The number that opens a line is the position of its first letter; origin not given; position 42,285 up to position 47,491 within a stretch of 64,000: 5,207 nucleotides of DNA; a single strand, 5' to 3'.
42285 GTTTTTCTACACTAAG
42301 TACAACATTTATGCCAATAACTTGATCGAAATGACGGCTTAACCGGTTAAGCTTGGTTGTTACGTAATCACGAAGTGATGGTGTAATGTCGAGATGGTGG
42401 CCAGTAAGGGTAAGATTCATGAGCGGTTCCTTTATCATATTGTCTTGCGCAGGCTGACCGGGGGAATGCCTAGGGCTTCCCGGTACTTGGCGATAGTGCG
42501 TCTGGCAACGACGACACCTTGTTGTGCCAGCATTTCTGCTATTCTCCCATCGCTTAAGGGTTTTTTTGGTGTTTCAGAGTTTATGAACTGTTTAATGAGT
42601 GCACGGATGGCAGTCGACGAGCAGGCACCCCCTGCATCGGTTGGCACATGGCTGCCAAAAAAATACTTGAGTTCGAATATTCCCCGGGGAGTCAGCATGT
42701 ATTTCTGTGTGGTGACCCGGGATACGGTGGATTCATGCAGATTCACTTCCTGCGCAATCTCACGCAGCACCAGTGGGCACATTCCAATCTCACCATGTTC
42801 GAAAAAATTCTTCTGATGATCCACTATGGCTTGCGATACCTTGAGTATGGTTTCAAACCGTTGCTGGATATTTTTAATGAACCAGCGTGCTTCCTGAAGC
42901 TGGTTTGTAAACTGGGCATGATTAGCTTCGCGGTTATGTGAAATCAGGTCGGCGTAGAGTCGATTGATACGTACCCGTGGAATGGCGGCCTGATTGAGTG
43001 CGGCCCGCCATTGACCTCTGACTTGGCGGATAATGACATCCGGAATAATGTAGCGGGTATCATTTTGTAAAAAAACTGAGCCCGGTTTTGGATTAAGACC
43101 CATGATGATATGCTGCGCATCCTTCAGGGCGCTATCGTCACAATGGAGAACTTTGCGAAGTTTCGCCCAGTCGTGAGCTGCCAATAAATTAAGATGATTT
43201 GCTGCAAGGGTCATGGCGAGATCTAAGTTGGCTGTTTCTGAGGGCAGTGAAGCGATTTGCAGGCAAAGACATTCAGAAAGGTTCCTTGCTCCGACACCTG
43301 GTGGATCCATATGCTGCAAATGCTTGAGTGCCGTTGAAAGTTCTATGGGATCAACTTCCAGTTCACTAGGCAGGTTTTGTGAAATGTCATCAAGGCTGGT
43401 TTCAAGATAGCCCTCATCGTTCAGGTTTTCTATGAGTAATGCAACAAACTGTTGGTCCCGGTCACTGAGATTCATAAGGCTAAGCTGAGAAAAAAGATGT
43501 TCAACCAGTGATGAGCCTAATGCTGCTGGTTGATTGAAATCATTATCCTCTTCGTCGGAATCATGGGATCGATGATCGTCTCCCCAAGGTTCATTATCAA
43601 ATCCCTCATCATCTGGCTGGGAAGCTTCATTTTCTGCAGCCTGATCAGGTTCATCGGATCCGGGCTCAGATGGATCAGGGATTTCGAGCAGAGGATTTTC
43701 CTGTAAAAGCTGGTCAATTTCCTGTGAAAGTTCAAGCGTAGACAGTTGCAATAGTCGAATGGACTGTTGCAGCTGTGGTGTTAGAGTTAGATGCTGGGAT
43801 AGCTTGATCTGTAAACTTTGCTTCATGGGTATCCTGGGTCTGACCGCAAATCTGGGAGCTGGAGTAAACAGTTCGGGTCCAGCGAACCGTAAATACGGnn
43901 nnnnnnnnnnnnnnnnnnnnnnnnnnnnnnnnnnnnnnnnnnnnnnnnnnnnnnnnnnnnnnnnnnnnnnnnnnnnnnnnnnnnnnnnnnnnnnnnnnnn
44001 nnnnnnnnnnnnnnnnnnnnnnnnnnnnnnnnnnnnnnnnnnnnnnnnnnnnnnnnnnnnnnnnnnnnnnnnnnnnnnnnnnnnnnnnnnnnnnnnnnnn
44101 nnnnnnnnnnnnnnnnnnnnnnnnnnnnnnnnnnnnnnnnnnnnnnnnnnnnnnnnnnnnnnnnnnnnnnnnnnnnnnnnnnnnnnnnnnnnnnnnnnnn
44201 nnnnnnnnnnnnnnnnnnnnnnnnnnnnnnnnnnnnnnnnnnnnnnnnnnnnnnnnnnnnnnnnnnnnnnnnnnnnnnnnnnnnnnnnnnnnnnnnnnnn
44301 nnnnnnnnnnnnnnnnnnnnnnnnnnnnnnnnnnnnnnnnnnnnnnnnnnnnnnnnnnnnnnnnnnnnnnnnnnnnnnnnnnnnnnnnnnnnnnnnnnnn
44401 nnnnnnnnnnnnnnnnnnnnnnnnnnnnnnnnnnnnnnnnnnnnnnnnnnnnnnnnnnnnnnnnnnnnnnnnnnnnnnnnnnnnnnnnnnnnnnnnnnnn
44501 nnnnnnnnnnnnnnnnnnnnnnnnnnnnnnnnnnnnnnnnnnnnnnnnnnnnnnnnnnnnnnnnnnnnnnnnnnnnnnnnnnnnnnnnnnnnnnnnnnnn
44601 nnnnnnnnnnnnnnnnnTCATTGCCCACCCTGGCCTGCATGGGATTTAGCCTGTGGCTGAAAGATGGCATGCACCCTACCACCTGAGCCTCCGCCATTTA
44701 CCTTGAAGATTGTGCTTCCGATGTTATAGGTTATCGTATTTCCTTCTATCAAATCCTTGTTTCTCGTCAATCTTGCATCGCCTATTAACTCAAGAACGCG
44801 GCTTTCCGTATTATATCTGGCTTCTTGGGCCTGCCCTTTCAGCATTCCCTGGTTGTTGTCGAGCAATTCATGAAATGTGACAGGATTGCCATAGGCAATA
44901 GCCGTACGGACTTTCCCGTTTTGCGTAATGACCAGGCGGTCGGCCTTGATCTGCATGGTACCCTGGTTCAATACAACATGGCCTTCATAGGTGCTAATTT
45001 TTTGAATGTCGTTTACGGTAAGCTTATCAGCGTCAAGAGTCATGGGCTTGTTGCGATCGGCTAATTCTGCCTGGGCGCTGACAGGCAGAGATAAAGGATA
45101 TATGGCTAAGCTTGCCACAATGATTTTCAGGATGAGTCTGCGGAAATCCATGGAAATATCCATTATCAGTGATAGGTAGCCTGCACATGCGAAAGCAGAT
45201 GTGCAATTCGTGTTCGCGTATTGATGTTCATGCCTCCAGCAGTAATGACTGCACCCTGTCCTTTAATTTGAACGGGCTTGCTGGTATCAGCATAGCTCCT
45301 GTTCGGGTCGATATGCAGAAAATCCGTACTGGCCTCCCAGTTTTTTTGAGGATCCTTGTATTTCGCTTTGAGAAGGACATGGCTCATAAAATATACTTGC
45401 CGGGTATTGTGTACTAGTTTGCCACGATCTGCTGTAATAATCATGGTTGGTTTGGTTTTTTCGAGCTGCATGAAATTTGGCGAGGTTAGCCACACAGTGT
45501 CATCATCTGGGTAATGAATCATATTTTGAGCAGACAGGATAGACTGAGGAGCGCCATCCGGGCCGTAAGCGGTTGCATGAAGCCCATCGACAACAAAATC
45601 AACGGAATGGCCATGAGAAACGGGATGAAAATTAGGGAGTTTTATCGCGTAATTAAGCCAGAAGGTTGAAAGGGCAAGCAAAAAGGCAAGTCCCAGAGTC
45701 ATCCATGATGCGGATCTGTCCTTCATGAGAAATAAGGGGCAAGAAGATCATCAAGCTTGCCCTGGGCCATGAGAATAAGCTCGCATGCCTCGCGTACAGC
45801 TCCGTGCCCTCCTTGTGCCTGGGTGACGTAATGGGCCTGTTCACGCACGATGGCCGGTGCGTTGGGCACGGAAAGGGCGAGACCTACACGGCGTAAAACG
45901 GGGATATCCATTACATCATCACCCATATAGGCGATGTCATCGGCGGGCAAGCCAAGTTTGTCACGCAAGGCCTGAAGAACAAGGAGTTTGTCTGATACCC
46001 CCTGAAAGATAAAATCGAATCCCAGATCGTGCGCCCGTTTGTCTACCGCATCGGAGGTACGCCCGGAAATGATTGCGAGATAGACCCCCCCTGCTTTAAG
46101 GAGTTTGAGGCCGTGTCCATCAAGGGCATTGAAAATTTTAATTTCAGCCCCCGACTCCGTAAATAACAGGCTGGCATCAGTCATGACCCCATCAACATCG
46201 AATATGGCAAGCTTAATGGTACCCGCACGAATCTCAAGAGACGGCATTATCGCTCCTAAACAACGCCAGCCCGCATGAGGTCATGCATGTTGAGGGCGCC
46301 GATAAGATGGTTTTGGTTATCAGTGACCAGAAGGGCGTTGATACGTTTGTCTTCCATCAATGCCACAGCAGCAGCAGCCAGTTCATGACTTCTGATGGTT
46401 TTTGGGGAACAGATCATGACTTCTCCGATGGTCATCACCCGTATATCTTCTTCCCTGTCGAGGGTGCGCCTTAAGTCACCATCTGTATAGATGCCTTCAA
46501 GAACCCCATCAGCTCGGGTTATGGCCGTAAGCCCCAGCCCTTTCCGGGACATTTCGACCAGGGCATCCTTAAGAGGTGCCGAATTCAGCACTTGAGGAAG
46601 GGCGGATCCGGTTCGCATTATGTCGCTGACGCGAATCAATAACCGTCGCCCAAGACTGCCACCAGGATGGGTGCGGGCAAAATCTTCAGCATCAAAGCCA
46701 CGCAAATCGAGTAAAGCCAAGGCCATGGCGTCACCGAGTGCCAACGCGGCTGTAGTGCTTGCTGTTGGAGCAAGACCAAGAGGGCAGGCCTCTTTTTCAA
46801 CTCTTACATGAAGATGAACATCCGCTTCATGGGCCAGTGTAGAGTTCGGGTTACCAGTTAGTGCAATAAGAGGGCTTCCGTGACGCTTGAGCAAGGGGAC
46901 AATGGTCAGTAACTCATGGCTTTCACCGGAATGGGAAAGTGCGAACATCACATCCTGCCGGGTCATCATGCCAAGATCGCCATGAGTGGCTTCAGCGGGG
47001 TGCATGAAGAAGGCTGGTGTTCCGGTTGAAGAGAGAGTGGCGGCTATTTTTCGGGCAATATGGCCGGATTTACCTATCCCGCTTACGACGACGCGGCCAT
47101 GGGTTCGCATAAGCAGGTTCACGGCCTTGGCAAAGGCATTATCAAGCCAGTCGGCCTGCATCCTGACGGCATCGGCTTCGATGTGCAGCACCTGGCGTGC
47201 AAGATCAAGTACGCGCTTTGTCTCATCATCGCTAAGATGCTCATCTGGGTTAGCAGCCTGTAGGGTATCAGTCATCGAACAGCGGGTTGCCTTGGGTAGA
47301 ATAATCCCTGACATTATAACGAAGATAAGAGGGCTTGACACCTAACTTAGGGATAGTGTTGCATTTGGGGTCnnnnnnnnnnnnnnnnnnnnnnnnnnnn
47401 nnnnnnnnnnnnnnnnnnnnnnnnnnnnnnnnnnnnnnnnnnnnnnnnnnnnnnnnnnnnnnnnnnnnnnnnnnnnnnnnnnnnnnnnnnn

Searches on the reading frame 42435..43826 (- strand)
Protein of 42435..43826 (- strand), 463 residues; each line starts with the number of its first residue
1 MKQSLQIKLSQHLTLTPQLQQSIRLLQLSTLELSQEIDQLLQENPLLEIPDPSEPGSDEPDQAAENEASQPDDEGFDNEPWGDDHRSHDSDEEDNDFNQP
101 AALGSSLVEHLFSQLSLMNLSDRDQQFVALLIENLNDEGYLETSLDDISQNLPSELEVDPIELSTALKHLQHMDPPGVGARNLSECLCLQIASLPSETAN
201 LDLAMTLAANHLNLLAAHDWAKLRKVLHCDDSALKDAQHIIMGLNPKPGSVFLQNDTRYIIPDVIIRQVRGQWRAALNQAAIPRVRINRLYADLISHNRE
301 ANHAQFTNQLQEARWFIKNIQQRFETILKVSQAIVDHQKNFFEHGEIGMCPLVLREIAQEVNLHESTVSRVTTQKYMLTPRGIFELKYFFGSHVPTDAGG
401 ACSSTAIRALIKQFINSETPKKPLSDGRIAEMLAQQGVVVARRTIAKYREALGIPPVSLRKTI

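Call 45: search_protein_families(library=pfam, proteins=[window:42435-43826:-], max_evalue=0.00001)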
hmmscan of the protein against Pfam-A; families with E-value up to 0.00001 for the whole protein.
window:42435-43826:- (463 aa): 3 families
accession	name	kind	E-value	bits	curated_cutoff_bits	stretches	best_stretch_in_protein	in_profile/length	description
PF04552.19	Sigma54_DBD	-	2.5e-63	213.1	22.8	1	306-461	4-159/160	Sigma-54, DNA binding domain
PF04963.19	Sigma54_CBD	-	1.1e-56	191.9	22.9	1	101-291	6-185/185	Sigma-54 factor, core binding domain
PF00309.25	Sigma54_AID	-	8e-17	61.3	23.8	1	4-49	1-46/46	Sigma-54 factor, Activator interacting domain (AID)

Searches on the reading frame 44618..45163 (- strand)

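Call 45: search_protein_families(library=pfam, proteins=[window:44618-45163:-], max_evalue=0.00001)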
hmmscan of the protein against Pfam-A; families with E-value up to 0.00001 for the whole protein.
window:44618-45163:- (181 aa): 1 family
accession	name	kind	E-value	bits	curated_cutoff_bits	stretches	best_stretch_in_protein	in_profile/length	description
PF03968.19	LptD_N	-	6.7e-28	97.6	20.4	1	44-148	3-109/113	LptA/(LptD N-terminal domain) LPS transport protein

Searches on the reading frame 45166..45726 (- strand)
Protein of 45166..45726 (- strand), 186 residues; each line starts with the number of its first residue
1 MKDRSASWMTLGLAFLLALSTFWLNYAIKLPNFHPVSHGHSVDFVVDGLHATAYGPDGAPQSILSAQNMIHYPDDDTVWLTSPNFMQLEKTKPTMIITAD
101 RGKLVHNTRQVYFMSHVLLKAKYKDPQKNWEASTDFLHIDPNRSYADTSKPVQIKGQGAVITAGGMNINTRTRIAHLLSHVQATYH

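Call 45: search_protein_families(library=pfam, proteins=[window:45166-45726:-], max_evalue=0.00001)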
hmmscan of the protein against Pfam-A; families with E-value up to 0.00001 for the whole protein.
window:45166-45726:- (186 aa): 1 family
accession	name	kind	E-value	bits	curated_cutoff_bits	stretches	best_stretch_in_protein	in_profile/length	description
PF06835.18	LptC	-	1.6e-39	135.8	21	1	13-185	3-174/175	Lipopolysaccharide-assembly, LptC-related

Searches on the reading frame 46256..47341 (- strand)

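Call 46: search_protein_families(library=pfam, proteins=[window:46256-47341:-], max_evalue=0.00001)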
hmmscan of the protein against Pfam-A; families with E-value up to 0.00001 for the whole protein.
window:46256-47341:- (361 aa): 2 families
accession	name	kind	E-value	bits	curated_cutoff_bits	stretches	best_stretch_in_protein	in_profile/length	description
PF01380.27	SIS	-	3.7e-32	111.3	25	1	80-209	4-131/131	SIS domain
PF00571.33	CBS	-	3.2e-15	56.6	24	1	305-358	1-54/57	CBS domain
